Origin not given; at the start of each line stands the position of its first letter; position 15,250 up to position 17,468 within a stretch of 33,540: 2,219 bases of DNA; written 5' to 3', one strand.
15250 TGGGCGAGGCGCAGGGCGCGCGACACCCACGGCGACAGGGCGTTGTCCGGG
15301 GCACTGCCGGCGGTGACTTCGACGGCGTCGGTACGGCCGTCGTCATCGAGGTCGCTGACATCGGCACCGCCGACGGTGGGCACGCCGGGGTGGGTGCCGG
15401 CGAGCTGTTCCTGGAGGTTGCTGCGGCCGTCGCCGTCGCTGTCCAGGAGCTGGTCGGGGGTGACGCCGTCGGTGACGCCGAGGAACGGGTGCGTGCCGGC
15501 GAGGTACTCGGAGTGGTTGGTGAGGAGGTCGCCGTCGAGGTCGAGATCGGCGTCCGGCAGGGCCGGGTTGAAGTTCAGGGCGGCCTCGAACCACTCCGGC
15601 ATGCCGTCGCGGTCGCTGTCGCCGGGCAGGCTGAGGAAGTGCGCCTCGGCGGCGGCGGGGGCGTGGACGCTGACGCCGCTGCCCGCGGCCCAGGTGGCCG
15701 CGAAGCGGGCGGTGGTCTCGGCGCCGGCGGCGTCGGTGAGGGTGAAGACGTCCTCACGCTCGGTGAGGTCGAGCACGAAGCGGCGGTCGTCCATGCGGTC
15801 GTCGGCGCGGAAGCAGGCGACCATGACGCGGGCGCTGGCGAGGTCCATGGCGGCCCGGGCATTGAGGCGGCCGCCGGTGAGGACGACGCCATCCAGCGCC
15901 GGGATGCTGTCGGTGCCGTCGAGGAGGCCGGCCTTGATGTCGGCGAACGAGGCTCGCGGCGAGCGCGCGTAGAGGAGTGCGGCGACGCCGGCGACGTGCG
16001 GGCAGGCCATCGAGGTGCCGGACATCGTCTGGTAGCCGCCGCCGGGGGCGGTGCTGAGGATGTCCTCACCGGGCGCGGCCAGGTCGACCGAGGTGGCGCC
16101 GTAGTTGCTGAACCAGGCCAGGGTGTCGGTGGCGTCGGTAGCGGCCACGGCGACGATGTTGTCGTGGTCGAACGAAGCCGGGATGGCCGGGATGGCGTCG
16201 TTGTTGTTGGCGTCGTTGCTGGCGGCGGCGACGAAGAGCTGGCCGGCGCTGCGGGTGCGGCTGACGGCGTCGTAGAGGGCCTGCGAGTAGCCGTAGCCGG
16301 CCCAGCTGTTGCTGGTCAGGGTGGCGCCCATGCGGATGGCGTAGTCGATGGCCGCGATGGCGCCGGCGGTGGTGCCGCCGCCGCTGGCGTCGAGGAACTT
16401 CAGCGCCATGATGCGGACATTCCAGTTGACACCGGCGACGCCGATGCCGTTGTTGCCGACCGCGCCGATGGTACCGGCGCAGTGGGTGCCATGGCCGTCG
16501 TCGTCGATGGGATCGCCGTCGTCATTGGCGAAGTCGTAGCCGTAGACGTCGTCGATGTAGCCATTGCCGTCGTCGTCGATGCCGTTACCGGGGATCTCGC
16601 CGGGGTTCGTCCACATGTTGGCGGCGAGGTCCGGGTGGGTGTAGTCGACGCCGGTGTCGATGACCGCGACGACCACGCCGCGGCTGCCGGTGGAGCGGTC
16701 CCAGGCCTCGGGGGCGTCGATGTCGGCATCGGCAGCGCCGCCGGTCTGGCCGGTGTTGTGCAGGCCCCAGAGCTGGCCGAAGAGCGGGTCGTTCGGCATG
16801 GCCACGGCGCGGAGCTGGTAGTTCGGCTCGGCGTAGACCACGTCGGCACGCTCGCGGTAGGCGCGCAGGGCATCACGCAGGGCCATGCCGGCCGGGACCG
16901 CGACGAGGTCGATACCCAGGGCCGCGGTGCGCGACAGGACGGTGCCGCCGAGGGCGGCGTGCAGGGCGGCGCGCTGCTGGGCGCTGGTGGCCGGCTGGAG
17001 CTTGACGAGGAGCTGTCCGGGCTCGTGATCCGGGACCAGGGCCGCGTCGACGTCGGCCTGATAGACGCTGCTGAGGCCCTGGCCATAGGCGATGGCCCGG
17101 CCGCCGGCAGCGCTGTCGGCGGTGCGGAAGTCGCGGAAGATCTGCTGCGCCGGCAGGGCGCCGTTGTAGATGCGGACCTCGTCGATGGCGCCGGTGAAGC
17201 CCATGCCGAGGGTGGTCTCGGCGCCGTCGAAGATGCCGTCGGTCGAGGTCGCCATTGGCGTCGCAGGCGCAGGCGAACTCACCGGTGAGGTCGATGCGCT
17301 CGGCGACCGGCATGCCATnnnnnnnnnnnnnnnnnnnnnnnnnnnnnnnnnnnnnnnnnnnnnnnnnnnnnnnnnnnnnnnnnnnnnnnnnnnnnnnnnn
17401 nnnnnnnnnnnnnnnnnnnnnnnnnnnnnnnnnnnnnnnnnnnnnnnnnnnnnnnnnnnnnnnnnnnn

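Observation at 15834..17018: Complete I9-propeptide + S8 subtilase with intact triad buried in the middle of the giant repeat protein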

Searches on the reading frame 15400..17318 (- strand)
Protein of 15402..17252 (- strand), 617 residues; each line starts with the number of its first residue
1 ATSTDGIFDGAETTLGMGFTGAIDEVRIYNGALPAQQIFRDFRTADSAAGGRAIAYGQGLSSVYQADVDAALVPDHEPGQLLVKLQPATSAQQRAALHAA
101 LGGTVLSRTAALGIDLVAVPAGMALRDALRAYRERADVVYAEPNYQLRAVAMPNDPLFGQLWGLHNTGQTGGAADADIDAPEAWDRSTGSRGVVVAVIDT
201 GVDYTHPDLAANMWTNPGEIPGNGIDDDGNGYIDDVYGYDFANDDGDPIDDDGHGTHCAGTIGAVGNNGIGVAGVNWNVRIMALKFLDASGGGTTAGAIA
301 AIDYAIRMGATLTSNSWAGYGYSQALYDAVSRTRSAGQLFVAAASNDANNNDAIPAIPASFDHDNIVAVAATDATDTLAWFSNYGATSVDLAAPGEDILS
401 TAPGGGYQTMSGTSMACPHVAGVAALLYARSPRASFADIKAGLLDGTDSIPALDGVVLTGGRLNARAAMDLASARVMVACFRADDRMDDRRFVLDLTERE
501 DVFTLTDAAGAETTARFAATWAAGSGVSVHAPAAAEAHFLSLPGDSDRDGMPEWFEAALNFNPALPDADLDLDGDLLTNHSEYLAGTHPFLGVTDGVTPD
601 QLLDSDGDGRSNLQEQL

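Call 6: search_protein_families(library=pfam, proteins=[window:15400-17318:-], max_evalue=0.01)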
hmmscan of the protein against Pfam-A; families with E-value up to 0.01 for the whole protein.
window:15400-17318:- (639 aa): 3 families
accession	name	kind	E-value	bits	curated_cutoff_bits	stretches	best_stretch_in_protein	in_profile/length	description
PF00082.27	Peptidase_S8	-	5.9e-56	190.3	21.8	1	213-467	2-271/288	Subtilase family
PF22148.1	Fervidolysin_NPro-like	-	3.9e-15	56.4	21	1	97-166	14-81/81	Fervidolysin N-terminal prodomain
PF13385.13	Laminin_G_3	-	6.9e-05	23.5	27.6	1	21-60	111-150/151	Concanavalin A-like lectin/glucanases superfamily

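Call 9: find_homologous_proteins(query=window:15402-17252:-, max_evalue=1e-10)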
Query window:15402-17252:- (617 aa): 8000 proteins with E <= 1e-10 among 8000 candidates; the best 120 are listed.
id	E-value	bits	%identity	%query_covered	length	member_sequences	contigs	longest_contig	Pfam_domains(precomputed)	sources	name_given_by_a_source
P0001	1.6e-162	560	52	88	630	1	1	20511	PF22148.2,PF13385.14,PF00082.28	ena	-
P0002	1.3e-145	504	56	71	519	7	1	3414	PF22148.2,PF00082.28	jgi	jgi:subtilisin family serine protease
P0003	4.1e-144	500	54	72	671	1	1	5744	PF22148.2,PF00082.28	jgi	jgi:subtilisin family serine protease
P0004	6.2e-144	499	56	71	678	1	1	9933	PF22148.2,PF00082.28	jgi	jgi:subtilisin family serine protease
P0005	3.7e-143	496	57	64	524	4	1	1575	PF22148.2,PF00082.28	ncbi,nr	ncbi:MAG: S8 family serine peptidase, partial [Candidatus Latescibacteria bacterium]|nr:S8 family se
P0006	2.0e-142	494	51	75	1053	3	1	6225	PF22148.2,PF21254.4,PF00082.28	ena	-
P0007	5.7e-142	492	60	64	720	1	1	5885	PF22148.2,PF00082.28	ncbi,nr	ncbi:hypothetical protein FJ250_05070, partial [bacterium]|nr:hypothetical protein [bacterium]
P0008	3.4e-140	487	58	64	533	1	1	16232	PF22148.2,PF13860.13,PF00082.28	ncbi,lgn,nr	ncbi:S8 family serine peptidase [Candidatus Poribacteria bacterium]|nr:S8 family serine peptidase [C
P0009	3.7e-140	486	55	69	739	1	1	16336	PF22148.2,PF00028.24,PF14252.12,PF00082.28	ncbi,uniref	ncbi:S8 family serine peptidase, partial [Okeania sp.]|uniref:S8 family serine peptidase n=1 Tax=Oke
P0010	8.7e-140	485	58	67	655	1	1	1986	PF22148.2,PF00082.28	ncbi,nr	ncbi:MAG: S8 family peptidase, partial [Verrucomicrobia bacterium]|nr:S8 family peptidase [Verrucomi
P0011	1.4e-139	484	57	66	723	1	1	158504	PF22148.2,PF00353.26,PF00082.28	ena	-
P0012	2.5e-139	484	59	63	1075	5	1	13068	PF22148.2,PF13620.13,PF06119.20,PF17210.10,PF00353.26,PF00082.28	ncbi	ncbi:MAG TPA: S8 family serine peptidase [Chroococcales cyanobacterium]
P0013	6.9e-138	479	55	64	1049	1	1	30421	PF23755.2,PF19190.7,PF22148.2,PF22076.3,PF00635.33,PF21310.4,PF22544.3,PF00082.28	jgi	jgi:subtilisin family serine protease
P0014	8.5e-138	479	58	66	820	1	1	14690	PF26182.1,PF22148.2,PF21461.4,PF25354.2,PF02368.25,PF06832.19,PF26918.1,PF00082.28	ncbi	-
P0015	2.0e-137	477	56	64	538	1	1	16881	PF22148.2,PF17210.10,PF00082.28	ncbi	-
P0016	2.1e-137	477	57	64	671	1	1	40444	PF22148.2,PF00082.28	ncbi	-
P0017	5.3e-137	476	57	64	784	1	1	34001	PF22148.2,PF00082.28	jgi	jgi:Subtilase family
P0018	5.7e-137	476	58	65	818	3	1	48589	PF26182.1,PF22148.2,PF21461.4,PF25354.2,PF02368.25,PF06832.19,PF26918.1,PF00082.28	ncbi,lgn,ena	-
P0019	7.3e-137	476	57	63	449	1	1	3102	PF22148.2,PF00082.28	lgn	-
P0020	1.2e-136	475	56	67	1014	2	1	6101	PF21027.4,PF22352.3,PF22148.2,PF00801.27,PF20773.6,PF02010.22,PF00082.28,PF18911.7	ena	-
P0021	1.3e-136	475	56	66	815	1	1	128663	PF26182.1,PF22148.2,PF21461.4,PF02368.25,PF06832.19,PF26918.1,PF00082.28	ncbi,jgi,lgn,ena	-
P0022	2.0e-136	474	47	78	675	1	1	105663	PF22148.2,PF00082.28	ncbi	-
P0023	2.2e-136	474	55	64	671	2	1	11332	PF22148.2,PF00082.28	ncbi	-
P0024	2.7e-136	474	58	63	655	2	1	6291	PF22148.2,PF00041.28,PF00082.28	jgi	jgi:subtilisin family serine protease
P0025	2.7e-136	474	56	66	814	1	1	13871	PF26182.1,PF22148.2,PF21461.4,PF02368.25,PF06832.19,PF26918.1,PF00082.28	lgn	-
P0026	4.4e-136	473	55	64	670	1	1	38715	PF22148.2,PF00082.28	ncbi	-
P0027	4.5e-136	473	56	65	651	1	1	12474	PF13946.12,PF00082.28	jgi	jgi:subtilisin family serine protease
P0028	4.6e-136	473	57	64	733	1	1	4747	PF22148.2,PF21471.4,PF00082.28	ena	-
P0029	5.5e-136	473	55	64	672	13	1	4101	PF22148.2,PF00082.28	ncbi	-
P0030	6.9e-136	472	57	64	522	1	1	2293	PF22148.2,PF17210.10,PF00082.28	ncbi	-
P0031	9.1e-136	472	57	64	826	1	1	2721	PF22148.2,PF06119.20,PF00082.28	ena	-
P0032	9.3e-136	472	54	66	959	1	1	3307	PF22148.2,PF06119.20,PF00082.28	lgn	-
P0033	9.4e-136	472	57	63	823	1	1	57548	PF26182.1,PF22148.2,PF21461.4,PF02368.25,PF06832.19,PF26918.1,PF00082.28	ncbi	-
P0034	1.2e-135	471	57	65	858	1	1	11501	PF22148.2,PF00082.28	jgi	jgi:subtilisin family serine protease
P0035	1.4e-135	471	50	74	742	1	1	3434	PF13205.13,PF01483.28,PF00082.28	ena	-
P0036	1.5e-135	471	57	64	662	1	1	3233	PF22148.2,PF00082.28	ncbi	ncbi:MAG: S8 family serine peptidase, partial [bacterium]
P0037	1.5e-135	471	58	66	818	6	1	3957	PF26182.1,PF22148.2,PF21461.4,PF25354.2,PF13629.13,PF02368.25,PF06832.19,PF26918.1,PF00082.28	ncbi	-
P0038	2.3e-135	471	58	63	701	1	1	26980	PF22148.2,PF09458.17,PF00082.28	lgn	-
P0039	2.3e-135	471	59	63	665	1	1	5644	PF22148.2,PF00082.28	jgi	-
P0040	4.0e-135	470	57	64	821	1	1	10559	PF26182.1,PF21461.4,PF25354.2,PF02368.25,PF06832.19,PF26918.1,PF00082.28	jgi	-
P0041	5.2e-135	469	54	64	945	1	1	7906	PF19190.7,PF22148.2,PF22544.3,PF00082.28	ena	-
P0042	5.3e-135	469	57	64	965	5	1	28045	PF22148.2,PF00801.27,PF00082.28,PF18911.7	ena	-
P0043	5.8e-135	469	58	63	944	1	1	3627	PF22148.2,PF15780.12,PF06119.20,PF22544.3,PF00082.28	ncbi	ncbi:hypothetical protein DRQ50_11895, partial [bacterium]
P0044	6.0e-135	469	57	64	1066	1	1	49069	PF22148.2,PF20773.6,PF17210.10,PF00353.26,PF00082.28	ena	-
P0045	6.1e-135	469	57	64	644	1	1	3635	PF22148.2,PF00082.28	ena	-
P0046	6.8e-135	469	56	64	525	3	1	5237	PF22148.2,PF00041.28,PF00082.28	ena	-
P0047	8.2e-135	469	57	64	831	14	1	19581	PF01483.28,PF00082.28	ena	-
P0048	1.1e-134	468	55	68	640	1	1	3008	PF22148.2,PF00041.28,PF00082.28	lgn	-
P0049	1.1e-134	468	57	63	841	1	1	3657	PF01483.28,PF00082.28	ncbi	ncbi:MAG: S8 family serine peptidase [Planctomycetia bacterium]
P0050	1.1e-134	468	57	64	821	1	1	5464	PF26182.1,PF21461.4,PF25354.2,PF02368.25,PF06832.19,PF26918.1,PF00082.28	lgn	-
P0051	1.1e-134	468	55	67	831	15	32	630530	PF01483.28,PF00082.28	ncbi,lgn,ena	-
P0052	1.2e-134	468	58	64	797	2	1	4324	PF22352.3,PF22148.2,PF00082.28,PF18911.7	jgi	-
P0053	2.5e-134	467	57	65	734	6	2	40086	PF22148.2,PF00082.28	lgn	-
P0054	2.8e-134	467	53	67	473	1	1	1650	PF00082.28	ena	-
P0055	2.9e-134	467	58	65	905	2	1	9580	PF22148.2,PF00801.27,PF00082.28,PF18911.7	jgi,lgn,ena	-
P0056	3.6e-134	467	54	64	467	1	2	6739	PF22148.2,PF00082.28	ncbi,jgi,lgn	-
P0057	3.7e-134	467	55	64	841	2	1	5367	PF13229.13,PF22148.2,PF00082.28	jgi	-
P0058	4.0e-134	466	59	62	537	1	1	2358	PF22148.2,PF00082.28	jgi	jgi:subtilisin family serine protease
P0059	5.3e-134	466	55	65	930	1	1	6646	PF22148.2,PF00801.27,PF00082.28,PF18911.7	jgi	jgi:PKD repeat protein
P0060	6.2e-134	466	56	63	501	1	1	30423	PF00082.28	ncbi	ncbi:MAG: S8 family peptidase, partial [Gemmataceae bacterium]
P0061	6.4e-134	466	57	64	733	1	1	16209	PF22148.2,PF21471.4,PF00353.26,PF00082.28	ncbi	-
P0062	8.2e-134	465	58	64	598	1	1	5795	PF22148.2,PF00041.28,PF00082.28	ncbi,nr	ncbi:MAG TPA: S8 family serine peptidase, partial [Patescibacteria group bacterium]|nr:S8 family ser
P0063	8.5e-134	465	58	62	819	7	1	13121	PF26182.1,PF22148.2,PF25354.2,PF02368.25,PF06832.19,PF26918.1,PF00082.28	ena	-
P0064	8.7e-134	465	55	64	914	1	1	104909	PF22148.2,PF00801.27,PF08309.18,PF00082.28,PF18911.7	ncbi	ncbi:MAG: S8 family serine peptidase [Nitrospirota bacterium]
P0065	8.7e-134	465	56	64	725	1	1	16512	PF22148.2,PF00353.26,PF00082.28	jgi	jgi:subtilisin family serine protease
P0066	9.3e-134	465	56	64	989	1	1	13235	PF19190.7,PF22148.2,PF22076.3,PF22544.3,PF00082.28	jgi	-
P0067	1.0e-133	465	62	56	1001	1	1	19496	PF22352.3,PF22148.2,PF00801.27,PF20773.6,PF00041.28,PF00082.28,PF18911.7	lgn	-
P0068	1.3e-133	465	54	67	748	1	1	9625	PF22148.2,PF14339.13,PF00353.26,PF00082.28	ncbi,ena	-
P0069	1.3e-133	465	58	64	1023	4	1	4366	PF22148.2,PF18998.7,PF00082.28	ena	-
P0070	1.4e-133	465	56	65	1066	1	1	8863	PF22148.2,PF13620.13,PF06119.20,PF17210.10,PF00353.26,PF00082.28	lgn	-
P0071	1.5e-133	465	55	67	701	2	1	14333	PF22352.3,PF22148.2,PF00082.28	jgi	jgi:subtilisin family serine protease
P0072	1.7e-133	464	59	63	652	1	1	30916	PF22148.2,PF00082.28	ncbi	-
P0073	2.0e-133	464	56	65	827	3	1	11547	PF26182.1,PF22148.2,PF02368.25,PF06832.19,PF26918.1,PF00082.28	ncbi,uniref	ncbi:Serine protease, subtilase family [hydrothermal vent metagenome]|uniref:Serine protease, subtil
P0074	2.1e-133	464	56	64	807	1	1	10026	PF22148.2,PF00082.28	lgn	-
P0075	2.2e-133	464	57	63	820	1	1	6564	PF26182.1,PF21461.4,PF25354.2,PF02368.25,PF06832.19,PF26918.1,PF00082.28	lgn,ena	-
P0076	2.3e-133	464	58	63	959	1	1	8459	PF22148.2,PF00801.27,PF02494.23,PF06119.20,PF00082.28,PF18911.7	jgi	jgi:subtilisin family serine protease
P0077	3.0e-133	464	53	70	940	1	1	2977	PF22148.2,PF17210.10,PF00353.26,PF00082.28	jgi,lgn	jgi:subtilisin family serine protease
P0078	3.2e-133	464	57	63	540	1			PF22148.2,PF00082.28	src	-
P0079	3.3e-133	463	59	63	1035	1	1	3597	PF22148.2,PF00082.28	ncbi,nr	ncbi:MAG TPA: S8 family serine peptidase, partial [Dongiaceae bacterium]|nr:S8 family serine peptida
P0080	3.3e-133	463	53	64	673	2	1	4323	PF22148.2,PF00082.28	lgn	-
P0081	3.4e-133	463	53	70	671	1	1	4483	PF22148.2,PF00353.26,PF00082.28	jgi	jgi:subtilisin family serine protease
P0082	4.0e-133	463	59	64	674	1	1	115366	PF22148.2,PF13860.13,PF00082.28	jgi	jgi:subtilisin family serine protease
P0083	4.5e-133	463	53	70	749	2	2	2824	PF13205.13,PF01483.28,PF00082.28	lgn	-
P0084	5.1e-133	463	60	59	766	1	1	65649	PF22148.2,PF00082.28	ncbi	-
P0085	5.5e-133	463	58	64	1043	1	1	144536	PF22148.2,PF00082.28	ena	-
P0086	7.1e-133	462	56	64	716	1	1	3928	PF22148.2,PF00353.26,PF00082.28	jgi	jgi:Ca2+-binding RTX toxin-like protein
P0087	8.2e-133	462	57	63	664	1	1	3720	PF26182.1,PF25354.2,PF02368.25,PF06832.19,PF26918.1,PF00082.28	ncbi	-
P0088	9.0e-133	462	55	67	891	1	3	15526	PF22148.2,PF17957.8,PF10342.16,PF00082.28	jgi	jgi:subtilisin family serine protease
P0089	9.3e-133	462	59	64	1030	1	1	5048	PF00082.28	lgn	-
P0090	9.9e-133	462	55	67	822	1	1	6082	PF26182.1,PF21461.4,PF02368.25,PF06832.19,PF26918.1,PF00082.28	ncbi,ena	-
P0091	1.5e-132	461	54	65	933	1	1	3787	PF22148.2,PF06119.20,PF00082.28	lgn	-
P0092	1.6e-132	461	54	65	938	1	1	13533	PF22148.2,PF06119.20,PF00082.28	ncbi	-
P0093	1.8e-132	461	55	64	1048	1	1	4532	PF19190.7,PF22148.2,PF22076.3,PF22544.3,PF00082.28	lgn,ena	-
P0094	1.8e-132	461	56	65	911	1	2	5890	PF21027.4,PF22352.3,PF22148.2,PF00801.27,PF00082.28,PF18911.7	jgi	jgi:subtilisin family serine protease/PKD repeat protein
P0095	1.9e-132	461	53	66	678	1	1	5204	PF22148.2,PF00082.28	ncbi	-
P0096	2.0e-132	461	56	63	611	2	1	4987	PF22148.2,PF00041.28,PF00082.28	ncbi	-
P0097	2.0e-132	461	58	63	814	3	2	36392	PF26182.1,PF22148.2,PF25354.2,PF02368.25,PF06832.19,PF26918.1,PF00082.28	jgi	-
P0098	2.1e-132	461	55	64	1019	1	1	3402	PF22352.3,PF22148.2,PF00801.27,PF20773.6,PF00041.28,PF00082.28,PF18911.7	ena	-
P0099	2.2e-132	461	56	64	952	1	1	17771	PF19190.7,PF22148.2,PF00082.28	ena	-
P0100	2.7e-132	460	52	68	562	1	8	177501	PF22148.2,PF00082.28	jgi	jgi:hypothetical protein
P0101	2.7e-132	460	53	70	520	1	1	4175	PF22148.2,PF00801.27,PF00082.28,PF18911.7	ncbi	-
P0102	3.0e-132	460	56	64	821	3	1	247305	PF26182.1,PF21461.4,PF25354.2,PF02368.25,PF06832.19,PF26918.1,PF00082.28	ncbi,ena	-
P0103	3.1e-132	460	54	65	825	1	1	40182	PF22148.2,PF06119.20,PF00082.28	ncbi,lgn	-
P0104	3.4e-132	460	62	58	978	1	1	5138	PF22148.2,PF17963.8,PF17892.8,PF20773.6,PF17803.8,PF16184.12,PF00041.28,PF00082.28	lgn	-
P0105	4.1e-132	460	56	63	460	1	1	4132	PF22148.2,PF00082.28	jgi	-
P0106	4.7e-132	460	57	64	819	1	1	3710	PF22148.2,PF00082.28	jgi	-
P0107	4.9e-132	460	56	62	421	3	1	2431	PF22148.2,PF00082.28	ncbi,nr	ncbi:MAG: S8 family serine peptidase, partial [Gemmatimonadetes bacterium]|nr:S8 family serine pepti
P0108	5.2e-132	460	52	68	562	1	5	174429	PF22148.2,PF00082.28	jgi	jgi:hypothetical protein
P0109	5.3e-132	459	56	63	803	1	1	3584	PF22148.2,PF00041.28,PF00082.28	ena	-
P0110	5.5e-132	459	56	64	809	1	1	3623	PF26182.1,PF22148.2,PF21461.4,PF02368.25,PF06832.19,PF26918.1,PF00082.28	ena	-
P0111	5.8e-132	459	51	66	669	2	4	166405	PF22148.2,PF00082.28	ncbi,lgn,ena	-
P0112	6.5e-132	459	53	70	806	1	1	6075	PF01483.28,PF00082.28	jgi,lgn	jgi:subtilisin family serine protease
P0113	7.7e-132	459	60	58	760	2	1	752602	PF01483.28,PF00082.28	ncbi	-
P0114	8.1e-132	459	56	61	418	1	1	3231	PF22148.2,PF00082.28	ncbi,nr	ncbi:MAG: S8 family peptidase, partial [Bacillota bacterium]|nr:S8 family peptidase [Bacillota bacte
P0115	8.6e-132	459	53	67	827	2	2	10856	PF22352.3,PF22148.2,PF00801.27,PF00082.28,PF18911.7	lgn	-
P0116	9.5e-132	459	58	63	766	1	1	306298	PF00082.28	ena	-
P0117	1.0e-131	459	55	66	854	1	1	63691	PF22148.2,PF17957.8,PF01483.28,PF00041.28,PF00082.28,PF16656.12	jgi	jgi:subtilisin family serine protease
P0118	1.1e-131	458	54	64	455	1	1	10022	PF22148.2,PF00082.28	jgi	jgi:subtilisin family serine protease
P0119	1.1e-131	458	56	65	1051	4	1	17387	PF22148.2,PF07705.18,PF00082.28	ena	-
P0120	1.2e-131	458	55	64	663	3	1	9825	PF22148.2,PF00082.28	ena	-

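Call 10: find_encoding_contigs(protein=P0001, flank=10000, max_places=3)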
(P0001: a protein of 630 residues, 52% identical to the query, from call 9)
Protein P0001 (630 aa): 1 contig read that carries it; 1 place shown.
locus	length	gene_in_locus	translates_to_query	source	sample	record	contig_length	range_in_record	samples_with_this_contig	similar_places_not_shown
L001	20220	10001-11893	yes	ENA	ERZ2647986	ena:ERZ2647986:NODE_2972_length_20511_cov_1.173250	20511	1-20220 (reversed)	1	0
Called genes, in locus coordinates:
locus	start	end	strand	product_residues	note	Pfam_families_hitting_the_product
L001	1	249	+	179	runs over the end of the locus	?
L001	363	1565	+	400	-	PF18884:TSP3_bac (faint), PF13385:Laminin_G_3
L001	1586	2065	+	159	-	-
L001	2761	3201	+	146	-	-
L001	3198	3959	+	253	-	PF13385:Laminin_G_3 (weak)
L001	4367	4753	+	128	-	PF13385:Laminin_G_3 (weak)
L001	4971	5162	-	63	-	-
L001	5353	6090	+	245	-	PF13385:Laminin_G_3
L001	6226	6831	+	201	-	-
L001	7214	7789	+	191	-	PF13385:Laminin_G_3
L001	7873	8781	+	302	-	PF18884:TSP3_bac (faint)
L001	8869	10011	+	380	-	-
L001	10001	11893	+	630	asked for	PF13385:Laminin_G_3, PF22148:Fervidolysin_NPro-like, PF00082:Peptidase_S8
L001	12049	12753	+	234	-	PF13385:Laminin_G_3 (weak)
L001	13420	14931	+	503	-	PF13385:Laminin_G_3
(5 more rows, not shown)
